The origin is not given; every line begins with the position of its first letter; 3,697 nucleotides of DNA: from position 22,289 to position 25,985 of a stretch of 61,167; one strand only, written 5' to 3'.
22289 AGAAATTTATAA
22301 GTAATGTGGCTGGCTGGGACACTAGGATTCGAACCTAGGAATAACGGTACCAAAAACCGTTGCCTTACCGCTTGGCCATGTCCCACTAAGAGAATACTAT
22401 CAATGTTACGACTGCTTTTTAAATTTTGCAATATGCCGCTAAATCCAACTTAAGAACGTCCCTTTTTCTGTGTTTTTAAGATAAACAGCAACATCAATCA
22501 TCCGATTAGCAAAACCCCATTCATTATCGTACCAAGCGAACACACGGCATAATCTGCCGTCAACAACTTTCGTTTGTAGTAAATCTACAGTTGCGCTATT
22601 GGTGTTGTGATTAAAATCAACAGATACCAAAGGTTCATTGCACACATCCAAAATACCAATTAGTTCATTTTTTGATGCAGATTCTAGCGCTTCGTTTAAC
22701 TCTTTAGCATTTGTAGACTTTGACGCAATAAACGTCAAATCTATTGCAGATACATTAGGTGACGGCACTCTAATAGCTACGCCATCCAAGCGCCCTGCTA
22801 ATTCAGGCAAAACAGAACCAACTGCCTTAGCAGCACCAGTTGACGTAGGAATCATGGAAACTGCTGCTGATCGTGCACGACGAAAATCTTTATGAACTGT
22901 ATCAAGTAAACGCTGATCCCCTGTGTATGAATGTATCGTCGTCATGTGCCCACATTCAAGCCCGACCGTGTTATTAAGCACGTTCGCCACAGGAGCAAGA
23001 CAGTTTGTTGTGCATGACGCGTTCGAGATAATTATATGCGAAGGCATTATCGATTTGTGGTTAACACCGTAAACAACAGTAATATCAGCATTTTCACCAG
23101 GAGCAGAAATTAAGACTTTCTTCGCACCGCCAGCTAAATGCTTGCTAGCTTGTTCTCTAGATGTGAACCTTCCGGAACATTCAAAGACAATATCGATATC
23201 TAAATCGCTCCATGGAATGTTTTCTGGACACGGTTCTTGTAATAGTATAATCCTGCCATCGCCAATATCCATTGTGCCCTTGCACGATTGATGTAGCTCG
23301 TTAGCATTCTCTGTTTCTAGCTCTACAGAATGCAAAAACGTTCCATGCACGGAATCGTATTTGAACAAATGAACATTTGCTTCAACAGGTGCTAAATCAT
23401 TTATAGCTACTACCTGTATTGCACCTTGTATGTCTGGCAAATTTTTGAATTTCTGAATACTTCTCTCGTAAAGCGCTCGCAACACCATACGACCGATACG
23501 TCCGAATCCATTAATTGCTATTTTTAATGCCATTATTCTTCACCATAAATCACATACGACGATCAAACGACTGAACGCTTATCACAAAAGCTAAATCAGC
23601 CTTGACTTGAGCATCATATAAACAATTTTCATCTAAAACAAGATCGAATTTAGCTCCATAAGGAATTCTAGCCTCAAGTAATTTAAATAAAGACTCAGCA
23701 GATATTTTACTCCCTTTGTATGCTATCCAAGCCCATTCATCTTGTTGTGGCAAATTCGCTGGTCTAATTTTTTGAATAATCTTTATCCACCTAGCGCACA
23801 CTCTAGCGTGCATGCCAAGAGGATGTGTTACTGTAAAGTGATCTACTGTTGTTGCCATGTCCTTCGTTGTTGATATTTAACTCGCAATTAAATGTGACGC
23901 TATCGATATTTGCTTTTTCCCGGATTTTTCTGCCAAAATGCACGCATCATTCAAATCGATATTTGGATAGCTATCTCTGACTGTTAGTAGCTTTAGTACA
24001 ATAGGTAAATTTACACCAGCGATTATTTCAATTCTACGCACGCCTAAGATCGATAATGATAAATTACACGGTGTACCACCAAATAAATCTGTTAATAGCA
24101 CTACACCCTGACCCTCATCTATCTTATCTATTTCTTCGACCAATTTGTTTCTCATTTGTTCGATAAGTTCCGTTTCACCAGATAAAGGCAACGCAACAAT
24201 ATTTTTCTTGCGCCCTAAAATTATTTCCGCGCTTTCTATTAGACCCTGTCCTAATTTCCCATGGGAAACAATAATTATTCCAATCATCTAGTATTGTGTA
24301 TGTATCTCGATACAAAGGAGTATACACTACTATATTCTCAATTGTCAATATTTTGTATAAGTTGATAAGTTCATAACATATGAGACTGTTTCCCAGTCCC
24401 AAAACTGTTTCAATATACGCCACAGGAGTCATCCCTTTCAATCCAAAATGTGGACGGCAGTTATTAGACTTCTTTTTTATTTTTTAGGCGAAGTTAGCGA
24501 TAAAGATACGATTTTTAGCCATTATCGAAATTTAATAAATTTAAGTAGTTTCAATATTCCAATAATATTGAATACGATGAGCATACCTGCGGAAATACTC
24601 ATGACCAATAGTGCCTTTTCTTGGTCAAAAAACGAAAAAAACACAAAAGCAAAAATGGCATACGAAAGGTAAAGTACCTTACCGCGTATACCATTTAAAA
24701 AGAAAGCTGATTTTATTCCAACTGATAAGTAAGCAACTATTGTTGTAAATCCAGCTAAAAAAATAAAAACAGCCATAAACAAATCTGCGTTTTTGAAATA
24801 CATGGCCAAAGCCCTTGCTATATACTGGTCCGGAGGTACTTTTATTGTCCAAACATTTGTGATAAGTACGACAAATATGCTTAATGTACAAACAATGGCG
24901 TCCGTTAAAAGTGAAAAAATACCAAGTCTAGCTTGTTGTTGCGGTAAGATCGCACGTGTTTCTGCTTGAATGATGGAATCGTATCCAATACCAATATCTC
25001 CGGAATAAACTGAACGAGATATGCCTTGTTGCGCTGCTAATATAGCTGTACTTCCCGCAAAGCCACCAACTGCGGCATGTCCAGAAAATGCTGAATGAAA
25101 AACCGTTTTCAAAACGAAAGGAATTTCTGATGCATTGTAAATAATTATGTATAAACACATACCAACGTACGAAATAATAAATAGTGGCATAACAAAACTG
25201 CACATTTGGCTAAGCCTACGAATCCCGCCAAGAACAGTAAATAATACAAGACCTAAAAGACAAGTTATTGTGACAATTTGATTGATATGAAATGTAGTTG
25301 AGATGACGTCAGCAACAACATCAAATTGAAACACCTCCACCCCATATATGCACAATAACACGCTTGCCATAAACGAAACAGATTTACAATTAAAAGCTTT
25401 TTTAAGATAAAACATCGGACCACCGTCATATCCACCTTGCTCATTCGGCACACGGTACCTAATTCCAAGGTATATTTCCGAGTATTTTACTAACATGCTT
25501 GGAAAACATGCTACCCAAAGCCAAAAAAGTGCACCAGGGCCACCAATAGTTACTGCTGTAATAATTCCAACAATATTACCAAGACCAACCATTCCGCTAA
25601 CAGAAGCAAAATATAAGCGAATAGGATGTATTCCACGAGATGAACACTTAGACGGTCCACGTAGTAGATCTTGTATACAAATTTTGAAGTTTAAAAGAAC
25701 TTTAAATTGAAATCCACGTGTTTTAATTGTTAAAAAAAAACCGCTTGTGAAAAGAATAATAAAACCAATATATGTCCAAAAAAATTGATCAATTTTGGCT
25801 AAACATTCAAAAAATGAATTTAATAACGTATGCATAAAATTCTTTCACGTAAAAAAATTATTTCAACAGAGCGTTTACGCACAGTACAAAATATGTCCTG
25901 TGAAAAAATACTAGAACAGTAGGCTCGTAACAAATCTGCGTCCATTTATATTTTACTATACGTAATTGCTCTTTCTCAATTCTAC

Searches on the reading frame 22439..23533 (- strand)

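Call 78: search_protein_families(library=pfam, proteins=[window:22439-23533:-], max_evalue=0.00001)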
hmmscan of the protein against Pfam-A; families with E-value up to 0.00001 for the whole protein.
window:22439-23533:- (364 aa): 2 families
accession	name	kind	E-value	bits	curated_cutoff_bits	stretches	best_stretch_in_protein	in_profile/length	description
PF02800.25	Gp_dh_C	-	3.5e-58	196.1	24.4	1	179-335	1-158/158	Glyceraldehyde 3-phosphate dehydrogenase, C-terminal domain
PF00044.30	Gp_dh_N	-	4.9e-28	97.8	31.7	1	4-125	2-100/101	Glyceraldehyde 3-phosphate dehydrogenase, NAD binding domain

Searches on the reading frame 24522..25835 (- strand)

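Call 78: search_protein_families(library=pfam, proteins=[window:24522-25835:-], max_evalue=0.00001)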
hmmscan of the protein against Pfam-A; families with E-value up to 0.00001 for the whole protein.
window:24522-25835:- (437 aa): 1 family
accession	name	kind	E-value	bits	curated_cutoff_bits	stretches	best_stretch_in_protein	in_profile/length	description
PF01235.23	Na_Ala_symp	-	7e-70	236.7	24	1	65-433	9-371/392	Sodium:alanine symporter family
